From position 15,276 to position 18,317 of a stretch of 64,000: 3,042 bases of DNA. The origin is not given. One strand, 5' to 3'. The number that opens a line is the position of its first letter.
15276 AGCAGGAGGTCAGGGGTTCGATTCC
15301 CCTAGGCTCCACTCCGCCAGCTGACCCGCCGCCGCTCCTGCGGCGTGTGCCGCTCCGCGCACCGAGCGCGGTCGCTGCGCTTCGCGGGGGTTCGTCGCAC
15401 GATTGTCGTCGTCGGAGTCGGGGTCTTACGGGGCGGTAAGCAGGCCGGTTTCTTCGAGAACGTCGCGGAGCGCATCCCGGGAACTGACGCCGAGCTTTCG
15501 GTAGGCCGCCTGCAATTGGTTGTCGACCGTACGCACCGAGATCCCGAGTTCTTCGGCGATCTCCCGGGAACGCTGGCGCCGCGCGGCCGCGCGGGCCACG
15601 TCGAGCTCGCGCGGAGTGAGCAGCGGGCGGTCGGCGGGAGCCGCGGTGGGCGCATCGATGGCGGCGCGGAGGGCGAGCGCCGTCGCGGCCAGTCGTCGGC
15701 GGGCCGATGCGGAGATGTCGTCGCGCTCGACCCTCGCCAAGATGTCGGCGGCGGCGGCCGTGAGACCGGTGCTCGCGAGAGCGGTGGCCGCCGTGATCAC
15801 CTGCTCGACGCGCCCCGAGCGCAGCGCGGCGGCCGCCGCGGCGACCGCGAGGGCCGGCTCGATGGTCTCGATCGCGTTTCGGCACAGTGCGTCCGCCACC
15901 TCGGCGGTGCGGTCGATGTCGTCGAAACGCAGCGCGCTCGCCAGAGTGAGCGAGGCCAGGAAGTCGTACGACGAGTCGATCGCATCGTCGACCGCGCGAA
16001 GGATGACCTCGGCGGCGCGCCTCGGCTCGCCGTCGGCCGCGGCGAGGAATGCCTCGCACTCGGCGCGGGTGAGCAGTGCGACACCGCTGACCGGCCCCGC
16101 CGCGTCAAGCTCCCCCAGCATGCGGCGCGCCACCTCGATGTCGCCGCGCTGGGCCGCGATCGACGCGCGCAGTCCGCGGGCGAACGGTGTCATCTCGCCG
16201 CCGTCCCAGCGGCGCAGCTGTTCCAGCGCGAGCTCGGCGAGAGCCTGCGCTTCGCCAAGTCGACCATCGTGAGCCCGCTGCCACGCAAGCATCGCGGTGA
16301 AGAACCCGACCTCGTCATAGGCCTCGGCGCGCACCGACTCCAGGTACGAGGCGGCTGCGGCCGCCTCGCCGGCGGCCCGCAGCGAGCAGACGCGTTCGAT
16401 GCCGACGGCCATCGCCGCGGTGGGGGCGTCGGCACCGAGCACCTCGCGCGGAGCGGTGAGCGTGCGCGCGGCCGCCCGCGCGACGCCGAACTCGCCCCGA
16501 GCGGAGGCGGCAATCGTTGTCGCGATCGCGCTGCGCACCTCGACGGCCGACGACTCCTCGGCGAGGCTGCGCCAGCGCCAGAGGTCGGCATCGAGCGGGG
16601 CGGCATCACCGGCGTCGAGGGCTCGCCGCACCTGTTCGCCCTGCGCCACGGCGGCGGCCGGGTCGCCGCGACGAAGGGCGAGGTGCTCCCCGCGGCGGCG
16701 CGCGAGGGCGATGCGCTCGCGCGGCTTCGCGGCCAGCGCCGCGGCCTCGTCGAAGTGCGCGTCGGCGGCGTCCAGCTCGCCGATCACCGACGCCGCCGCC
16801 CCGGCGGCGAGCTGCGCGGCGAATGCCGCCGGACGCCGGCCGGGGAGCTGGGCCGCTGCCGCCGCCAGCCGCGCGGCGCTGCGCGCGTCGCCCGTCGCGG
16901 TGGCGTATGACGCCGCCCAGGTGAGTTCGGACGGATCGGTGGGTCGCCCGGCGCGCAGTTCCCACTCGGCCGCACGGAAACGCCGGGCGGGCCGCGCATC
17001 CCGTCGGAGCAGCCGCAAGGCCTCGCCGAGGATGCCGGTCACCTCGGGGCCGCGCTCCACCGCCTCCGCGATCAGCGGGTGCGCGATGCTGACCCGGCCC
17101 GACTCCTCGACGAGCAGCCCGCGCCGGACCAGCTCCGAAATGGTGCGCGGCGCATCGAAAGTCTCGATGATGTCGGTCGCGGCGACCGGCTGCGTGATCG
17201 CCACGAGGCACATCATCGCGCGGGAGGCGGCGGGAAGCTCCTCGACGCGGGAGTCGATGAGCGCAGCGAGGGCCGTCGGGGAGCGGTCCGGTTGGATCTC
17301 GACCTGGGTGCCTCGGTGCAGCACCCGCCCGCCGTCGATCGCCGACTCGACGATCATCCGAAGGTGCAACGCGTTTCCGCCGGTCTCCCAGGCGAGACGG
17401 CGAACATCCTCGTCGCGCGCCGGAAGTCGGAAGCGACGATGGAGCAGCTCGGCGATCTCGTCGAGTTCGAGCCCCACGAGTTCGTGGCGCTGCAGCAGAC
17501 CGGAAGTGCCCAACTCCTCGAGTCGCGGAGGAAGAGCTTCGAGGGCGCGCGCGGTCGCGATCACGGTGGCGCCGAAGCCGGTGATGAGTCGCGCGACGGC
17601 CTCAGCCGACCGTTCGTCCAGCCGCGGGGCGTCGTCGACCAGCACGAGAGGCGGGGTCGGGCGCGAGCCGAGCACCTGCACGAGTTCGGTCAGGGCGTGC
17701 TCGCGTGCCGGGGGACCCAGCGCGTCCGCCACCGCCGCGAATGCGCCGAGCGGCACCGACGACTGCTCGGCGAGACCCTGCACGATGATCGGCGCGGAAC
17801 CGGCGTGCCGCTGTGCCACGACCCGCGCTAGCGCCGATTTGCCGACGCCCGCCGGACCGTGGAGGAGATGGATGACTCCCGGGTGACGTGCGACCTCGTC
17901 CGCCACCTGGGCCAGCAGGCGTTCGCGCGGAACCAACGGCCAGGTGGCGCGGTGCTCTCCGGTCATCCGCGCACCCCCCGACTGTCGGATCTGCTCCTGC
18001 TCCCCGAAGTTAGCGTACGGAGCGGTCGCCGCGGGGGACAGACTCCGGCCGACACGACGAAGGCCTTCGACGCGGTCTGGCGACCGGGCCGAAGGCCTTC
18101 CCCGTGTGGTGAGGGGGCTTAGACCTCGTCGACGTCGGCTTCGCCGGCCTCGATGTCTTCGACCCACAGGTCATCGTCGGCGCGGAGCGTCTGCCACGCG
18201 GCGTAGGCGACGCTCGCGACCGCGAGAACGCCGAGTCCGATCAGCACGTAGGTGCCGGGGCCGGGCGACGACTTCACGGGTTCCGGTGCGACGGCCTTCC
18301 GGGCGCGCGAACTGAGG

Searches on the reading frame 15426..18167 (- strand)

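Call 59: search_protein_families(library=pfam, proteins=[window:15426-18167:-], max_evalue=0.001)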
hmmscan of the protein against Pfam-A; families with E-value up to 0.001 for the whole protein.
window:15426-18167:- (913 aa): 9 families
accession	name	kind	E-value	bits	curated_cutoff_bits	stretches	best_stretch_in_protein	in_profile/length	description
PF00196.25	GerE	-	5.3e-10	39.2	23.5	1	850-900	3-53/57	Bacterial regulatory proteins, luxR family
PF13191.12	AAA_16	-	4.3e-08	34.3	32.6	1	78-196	2-157/167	AAA ATPase domain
PF08281.18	Sigma70_r4_2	-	7e-06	26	25.7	1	868-892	30-54/54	Sigma-70, region 4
PF13401.12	AAA_22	-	1.3e-05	26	27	1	100-194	8-104/130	AAA domain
PF13604.12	AAA_30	-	3.7e-05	24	27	1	87-204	8-121/191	AAA domain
PF13384.12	HTH_23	-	0.00026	21.2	24.6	0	855-892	8-44/50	Homeodomain-like domain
PF04967.18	HTH_10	-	0.00026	21.1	23.1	0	862-892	21-51/53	HTH DNA binding domain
PF00004.35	AAA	-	0.00047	21.1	21.2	0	101-215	2-117/131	ATPase family associated with various cellular activities (AAA)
PF01637.24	ATPase_2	-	0.00056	20.2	33.2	0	79-123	2-46/225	ATPase domain predominantly from Archaea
